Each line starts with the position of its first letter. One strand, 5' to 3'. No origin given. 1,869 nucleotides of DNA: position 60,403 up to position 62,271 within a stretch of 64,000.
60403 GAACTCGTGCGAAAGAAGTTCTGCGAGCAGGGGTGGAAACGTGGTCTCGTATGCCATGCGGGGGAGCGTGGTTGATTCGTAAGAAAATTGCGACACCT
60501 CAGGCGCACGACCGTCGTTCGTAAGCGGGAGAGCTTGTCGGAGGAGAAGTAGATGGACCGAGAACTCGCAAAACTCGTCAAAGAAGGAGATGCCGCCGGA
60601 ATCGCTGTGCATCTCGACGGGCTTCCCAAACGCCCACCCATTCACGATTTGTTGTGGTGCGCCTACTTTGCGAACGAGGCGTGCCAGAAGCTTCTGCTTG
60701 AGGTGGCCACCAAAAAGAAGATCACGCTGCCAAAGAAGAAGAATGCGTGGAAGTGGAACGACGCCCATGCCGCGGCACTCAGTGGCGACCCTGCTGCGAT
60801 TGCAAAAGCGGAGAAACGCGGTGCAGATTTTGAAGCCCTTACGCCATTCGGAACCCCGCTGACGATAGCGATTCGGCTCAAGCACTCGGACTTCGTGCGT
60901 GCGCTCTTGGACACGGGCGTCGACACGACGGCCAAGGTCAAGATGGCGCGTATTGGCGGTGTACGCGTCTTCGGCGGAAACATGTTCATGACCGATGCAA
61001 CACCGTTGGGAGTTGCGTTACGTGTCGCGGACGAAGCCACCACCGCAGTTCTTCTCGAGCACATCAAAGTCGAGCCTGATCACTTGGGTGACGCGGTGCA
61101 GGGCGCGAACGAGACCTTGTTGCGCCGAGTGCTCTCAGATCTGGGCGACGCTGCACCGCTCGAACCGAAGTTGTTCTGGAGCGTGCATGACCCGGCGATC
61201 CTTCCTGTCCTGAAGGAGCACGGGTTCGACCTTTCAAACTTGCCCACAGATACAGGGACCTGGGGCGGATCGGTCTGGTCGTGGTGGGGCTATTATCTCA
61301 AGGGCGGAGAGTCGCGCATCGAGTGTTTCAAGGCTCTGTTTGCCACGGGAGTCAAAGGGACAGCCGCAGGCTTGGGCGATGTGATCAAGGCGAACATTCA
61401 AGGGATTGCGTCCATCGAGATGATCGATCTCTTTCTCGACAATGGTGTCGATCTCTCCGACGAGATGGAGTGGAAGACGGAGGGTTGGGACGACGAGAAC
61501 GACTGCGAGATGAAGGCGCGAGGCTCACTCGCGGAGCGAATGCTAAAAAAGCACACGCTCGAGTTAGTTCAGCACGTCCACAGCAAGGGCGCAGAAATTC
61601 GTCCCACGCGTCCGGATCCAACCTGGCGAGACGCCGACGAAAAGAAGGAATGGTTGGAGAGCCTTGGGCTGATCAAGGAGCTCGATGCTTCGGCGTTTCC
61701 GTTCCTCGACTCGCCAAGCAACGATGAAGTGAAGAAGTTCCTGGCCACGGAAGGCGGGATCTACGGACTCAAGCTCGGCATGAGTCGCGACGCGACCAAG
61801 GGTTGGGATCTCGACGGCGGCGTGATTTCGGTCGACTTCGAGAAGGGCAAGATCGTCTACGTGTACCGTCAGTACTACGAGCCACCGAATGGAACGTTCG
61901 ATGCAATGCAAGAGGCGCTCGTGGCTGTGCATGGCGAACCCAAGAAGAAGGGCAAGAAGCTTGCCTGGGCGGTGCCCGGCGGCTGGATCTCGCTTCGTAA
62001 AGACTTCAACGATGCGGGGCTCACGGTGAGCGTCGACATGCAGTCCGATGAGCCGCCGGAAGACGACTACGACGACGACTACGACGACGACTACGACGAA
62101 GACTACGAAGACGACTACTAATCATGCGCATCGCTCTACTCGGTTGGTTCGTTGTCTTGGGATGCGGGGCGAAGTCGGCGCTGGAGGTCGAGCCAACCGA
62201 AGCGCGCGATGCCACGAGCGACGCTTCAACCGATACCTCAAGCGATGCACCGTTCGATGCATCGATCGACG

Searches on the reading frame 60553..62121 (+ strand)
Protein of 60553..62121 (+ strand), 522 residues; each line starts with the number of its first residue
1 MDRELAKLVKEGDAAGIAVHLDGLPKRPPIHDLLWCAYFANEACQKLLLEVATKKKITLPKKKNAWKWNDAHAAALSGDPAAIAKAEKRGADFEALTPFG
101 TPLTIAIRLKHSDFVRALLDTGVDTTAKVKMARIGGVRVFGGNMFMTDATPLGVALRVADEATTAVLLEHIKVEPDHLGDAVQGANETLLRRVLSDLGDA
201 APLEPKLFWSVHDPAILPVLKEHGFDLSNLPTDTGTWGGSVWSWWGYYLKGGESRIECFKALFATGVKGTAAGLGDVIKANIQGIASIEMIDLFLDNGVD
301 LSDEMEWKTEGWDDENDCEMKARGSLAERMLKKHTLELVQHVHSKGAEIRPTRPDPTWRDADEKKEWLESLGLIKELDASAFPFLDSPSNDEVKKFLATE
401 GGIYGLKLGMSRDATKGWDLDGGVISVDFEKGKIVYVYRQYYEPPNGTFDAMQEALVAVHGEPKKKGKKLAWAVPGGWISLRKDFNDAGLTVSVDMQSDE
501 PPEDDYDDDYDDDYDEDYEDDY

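Call 60: search_protein_families(library=pfam, proteins=[window:60553-62121:+], max_evalue=0.001)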
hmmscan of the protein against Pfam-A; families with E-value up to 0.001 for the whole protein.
window:60553-62121:+ (522 aa): 1 family
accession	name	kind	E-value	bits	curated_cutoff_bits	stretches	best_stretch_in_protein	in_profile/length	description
PF12796.13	Ank_2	-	6.9e-05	23.8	27.3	1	33-128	1-89/90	Ankyrin repeats (3 copies)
